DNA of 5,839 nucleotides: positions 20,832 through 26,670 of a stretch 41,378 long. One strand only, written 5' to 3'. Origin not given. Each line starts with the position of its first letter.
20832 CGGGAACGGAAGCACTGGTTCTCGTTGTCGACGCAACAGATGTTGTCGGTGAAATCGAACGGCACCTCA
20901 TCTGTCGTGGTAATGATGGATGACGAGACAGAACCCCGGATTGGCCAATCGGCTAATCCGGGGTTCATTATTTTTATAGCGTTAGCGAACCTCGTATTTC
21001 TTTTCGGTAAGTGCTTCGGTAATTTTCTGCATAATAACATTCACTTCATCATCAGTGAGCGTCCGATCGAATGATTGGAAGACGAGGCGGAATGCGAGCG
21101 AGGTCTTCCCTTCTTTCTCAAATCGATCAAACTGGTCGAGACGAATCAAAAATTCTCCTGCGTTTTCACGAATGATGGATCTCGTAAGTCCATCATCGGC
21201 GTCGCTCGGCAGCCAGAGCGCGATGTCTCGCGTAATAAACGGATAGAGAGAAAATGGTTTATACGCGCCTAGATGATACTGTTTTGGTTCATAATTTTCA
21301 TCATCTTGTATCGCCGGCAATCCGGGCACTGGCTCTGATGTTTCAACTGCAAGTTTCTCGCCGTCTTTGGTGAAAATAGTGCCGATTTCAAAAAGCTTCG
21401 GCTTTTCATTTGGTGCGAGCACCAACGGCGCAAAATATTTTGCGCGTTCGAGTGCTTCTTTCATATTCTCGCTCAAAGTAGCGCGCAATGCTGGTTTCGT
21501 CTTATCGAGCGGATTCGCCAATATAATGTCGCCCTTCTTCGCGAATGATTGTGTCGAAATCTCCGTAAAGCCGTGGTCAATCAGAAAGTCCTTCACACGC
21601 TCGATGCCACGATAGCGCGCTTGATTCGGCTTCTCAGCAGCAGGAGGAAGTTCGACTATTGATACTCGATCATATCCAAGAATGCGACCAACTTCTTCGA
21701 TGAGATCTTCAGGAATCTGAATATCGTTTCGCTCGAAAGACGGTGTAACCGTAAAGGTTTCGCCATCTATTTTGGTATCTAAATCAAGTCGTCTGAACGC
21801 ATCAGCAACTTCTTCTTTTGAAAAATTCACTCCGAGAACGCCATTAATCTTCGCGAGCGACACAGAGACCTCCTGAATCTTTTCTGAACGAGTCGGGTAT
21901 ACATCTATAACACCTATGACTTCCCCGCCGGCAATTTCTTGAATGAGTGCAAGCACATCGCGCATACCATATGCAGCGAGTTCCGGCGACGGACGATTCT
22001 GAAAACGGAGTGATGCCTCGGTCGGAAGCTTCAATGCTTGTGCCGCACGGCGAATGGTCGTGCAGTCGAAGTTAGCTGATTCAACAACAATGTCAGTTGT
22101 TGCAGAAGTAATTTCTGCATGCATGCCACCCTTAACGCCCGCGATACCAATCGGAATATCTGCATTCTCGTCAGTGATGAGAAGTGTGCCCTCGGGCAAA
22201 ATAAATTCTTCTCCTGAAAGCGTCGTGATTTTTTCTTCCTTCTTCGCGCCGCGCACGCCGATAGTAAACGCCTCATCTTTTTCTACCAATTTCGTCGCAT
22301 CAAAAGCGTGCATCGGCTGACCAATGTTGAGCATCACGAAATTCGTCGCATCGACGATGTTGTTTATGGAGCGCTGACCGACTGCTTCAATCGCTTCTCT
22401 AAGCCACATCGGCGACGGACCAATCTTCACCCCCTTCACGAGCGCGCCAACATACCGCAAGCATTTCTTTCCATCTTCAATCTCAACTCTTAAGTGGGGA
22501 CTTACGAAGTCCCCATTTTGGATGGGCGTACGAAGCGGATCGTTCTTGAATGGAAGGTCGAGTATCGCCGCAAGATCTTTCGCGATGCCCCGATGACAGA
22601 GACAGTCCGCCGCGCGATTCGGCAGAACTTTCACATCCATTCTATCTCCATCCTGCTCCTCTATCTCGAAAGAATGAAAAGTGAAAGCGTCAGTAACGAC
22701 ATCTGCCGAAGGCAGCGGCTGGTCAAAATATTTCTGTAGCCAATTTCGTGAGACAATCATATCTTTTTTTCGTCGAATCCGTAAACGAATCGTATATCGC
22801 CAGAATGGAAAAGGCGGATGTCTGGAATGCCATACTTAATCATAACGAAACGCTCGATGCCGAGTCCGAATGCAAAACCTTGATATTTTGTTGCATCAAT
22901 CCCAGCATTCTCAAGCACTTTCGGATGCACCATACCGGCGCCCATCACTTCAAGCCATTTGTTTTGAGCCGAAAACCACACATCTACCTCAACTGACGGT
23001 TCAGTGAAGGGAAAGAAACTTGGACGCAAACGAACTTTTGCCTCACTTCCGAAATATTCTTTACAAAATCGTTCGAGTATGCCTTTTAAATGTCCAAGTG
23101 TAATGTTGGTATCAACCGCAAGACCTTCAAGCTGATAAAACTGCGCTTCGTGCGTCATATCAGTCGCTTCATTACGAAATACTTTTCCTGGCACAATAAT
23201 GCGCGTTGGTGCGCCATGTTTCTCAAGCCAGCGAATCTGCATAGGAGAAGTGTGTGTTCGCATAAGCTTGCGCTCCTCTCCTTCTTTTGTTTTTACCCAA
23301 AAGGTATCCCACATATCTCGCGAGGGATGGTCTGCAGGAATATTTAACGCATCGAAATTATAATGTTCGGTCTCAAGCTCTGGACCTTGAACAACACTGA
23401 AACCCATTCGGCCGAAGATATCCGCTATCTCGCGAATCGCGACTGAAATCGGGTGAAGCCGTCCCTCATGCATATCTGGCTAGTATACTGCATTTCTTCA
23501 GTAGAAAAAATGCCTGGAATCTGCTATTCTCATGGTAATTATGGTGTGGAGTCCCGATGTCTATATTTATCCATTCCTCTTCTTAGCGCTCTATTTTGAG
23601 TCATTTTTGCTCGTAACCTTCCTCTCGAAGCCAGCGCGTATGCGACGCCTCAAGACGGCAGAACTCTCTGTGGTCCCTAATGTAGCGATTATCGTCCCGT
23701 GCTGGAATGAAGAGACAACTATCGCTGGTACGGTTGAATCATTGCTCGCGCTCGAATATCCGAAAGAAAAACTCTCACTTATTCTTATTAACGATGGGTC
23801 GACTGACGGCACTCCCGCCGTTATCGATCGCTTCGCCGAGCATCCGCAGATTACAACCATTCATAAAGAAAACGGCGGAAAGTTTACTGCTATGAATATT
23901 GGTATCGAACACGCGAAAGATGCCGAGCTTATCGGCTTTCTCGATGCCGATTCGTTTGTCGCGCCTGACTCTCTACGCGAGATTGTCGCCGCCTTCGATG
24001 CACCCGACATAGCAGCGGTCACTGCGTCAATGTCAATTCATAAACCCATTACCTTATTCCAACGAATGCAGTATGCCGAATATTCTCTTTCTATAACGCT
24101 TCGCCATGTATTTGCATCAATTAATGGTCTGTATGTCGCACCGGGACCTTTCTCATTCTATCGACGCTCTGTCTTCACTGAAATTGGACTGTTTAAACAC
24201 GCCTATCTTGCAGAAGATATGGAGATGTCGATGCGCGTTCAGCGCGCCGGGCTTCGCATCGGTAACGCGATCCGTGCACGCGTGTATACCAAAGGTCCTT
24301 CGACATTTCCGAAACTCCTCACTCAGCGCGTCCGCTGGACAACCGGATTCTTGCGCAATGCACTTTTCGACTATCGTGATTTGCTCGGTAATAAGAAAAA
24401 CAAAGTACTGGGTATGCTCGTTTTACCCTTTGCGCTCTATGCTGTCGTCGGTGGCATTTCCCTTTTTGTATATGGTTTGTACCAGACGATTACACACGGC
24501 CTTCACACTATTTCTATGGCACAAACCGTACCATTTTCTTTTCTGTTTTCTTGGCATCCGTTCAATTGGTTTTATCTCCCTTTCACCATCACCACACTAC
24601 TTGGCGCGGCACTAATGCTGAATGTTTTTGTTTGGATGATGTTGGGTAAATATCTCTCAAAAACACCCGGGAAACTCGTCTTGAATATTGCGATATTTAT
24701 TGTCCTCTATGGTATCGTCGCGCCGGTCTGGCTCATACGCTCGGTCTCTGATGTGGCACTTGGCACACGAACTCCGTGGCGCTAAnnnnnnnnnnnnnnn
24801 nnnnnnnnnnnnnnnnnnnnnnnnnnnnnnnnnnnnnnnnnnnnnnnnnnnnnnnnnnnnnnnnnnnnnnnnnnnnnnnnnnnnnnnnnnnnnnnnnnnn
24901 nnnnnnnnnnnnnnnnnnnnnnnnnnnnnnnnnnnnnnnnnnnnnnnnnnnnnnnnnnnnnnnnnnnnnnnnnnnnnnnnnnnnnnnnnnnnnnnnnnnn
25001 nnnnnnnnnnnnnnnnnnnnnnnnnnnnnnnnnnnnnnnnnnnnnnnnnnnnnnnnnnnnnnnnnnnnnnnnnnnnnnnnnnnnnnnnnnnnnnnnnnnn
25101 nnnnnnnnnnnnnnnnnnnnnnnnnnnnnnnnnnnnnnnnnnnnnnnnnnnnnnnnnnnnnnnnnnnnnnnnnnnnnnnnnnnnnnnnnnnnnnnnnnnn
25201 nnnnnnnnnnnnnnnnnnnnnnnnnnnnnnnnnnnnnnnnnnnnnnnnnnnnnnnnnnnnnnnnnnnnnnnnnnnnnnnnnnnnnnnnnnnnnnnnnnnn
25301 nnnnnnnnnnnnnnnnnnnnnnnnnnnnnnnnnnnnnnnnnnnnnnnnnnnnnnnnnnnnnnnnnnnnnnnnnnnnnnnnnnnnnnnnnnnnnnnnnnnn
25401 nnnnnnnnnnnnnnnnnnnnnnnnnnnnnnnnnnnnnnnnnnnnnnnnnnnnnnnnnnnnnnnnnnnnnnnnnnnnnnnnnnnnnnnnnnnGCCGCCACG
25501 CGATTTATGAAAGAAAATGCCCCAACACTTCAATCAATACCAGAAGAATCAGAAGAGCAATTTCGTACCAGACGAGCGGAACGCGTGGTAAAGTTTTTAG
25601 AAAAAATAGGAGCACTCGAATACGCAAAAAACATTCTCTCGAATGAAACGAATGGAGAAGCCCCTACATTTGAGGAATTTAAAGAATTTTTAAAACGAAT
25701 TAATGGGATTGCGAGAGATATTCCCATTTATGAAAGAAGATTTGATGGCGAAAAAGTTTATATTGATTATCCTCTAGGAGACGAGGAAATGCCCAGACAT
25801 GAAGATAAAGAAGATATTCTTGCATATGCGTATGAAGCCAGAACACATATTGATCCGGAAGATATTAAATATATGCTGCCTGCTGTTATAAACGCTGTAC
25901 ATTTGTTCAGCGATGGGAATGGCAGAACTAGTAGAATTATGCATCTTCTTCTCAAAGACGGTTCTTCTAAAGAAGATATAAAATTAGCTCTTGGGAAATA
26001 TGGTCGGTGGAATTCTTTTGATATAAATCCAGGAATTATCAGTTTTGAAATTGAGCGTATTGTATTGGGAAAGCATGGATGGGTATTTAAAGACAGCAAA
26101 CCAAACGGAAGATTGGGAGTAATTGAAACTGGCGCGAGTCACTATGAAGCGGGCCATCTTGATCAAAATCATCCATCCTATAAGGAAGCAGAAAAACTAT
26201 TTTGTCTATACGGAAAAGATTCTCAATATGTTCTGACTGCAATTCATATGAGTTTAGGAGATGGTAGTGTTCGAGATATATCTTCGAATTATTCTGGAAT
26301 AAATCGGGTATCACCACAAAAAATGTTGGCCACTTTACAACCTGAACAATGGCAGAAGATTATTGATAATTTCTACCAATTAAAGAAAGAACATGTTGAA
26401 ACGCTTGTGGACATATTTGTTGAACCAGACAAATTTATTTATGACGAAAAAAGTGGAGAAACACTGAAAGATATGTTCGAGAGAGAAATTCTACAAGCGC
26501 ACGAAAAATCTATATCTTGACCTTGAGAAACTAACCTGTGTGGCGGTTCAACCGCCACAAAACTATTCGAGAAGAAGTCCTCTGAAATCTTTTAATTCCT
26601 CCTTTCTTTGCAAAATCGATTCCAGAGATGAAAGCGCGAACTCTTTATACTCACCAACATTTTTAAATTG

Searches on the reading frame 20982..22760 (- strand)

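Call 11: search_protein_families(library=pfam, proteins=[window:20982-22760:-])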
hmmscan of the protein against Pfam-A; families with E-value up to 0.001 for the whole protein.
window:20982-22760:- (592 aa): 4 families
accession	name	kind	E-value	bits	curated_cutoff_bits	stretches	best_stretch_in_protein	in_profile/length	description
PF03483.22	B3_4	-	3e-52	177.2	29.3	1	99-278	1-174/174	B3/4 domain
PF03484.21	B5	-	6.2e-20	71.6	28.6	1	298-363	1-67/67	tRNA synthetase B5 domain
PF03147.19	FDX-ACB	-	1.3e-19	70.8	31.1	1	504-588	1-90/94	Ferredoxin-fold anticodon binding domain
PF17759.6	tRNA_synthFbeta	-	3.1e-05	24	22.4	1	375-474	11-118/214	Phenylalanyl tRNA synthetase beta chain CLM domain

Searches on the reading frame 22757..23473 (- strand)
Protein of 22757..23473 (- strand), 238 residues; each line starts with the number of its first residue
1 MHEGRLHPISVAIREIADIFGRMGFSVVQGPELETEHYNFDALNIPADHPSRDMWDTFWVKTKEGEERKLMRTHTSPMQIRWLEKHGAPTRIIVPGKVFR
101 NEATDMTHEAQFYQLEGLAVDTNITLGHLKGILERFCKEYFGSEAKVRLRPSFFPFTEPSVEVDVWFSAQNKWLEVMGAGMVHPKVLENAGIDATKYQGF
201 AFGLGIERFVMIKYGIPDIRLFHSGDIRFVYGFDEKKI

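Call 17: search_protein_families(library=pfam, proteins=[window:22757-23473:-])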
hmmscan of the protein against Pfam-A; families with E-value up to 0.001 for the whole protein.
window:22757-23473:- (238 aa): 1 family
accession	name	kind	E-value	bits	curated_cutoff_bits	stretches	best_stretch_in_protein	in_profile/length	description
PF01409.25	tRNA-synt_2d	-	4.9e-99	331.2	19.8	1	2-231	12-244/246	tRNA synthetases class II core domain (F)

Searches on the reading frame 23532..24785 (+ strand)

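Call 17: search_protein_families(library=pfam, proteins=[window:23532-24785:+])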
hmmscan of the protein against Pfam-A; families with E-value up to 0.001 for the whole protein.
window:23532-24785:+ (417 aa): 7 families
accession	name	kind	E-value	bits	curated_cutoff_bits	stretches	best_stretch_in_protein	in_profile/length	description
PF13641.12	Glyco_tranf_2_3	-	4.8e-33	115.5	27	1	49-272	1-230/230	Glycosyltransferase like family 2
PF00535.33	Glycos_transf_2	-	2.3e-31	109.4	23.3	1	53-218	2-167/168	Glycosyl transferase family 2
PF13632.12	Glyco_trans_2_3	-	8e-26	91.5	27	1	134-371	2-188/198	Glycosyl transferase family group 2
PF13506.12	Glyco_transf_21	-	1.1e-14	54.7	21.7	1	116-270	17-173/174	Glycosyl transferase family 21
PF03142.21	Chitin_synth_2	-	7e-10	38.6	27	1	128-212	199-286/527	Chitin synthase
PF10111.15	Glyco_tranf_2_2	-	4.3e-09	36.7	27.3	1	53-153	2-104/276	Glycosyltransferase like family 2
PF09488.16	Osmo_MPGsynth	-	0.0003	20.2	27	0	115-157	143-186/381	Mannosyl-3-phosphoglycerate synthase (osmo_MPGsynth)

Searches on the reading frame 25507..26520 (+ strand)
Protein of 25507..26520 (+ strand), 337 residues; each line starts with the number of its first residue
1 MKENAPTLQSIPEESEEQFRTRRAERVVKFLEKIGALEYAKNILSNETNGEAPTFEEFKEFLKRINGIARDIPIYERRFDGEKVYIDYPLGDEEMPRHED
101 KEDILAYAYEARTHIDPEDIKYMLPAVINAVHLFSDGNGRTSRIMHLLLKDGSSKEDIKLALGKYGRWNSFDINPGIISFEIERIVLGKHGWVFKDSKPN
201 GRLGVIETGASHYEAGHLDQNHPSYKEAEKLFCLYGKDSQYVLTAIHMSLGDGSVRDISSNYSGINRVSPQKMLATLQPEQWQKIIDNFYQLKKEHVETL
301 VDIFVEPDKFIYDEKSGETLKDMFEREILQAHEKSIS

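Call 17: search_protein_families(library=pfam, proteins=[window:25507-26520:+])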
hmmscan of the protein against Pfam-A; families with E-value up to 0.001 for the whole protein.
window:25507-26520:+ (337 aa): 1 family
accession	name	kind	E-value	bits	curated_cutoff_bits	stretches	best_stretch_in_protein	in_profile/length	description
PF02661.23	Fic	-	0.00011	23.4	24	1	106-148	51-91/93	Fic/DOC family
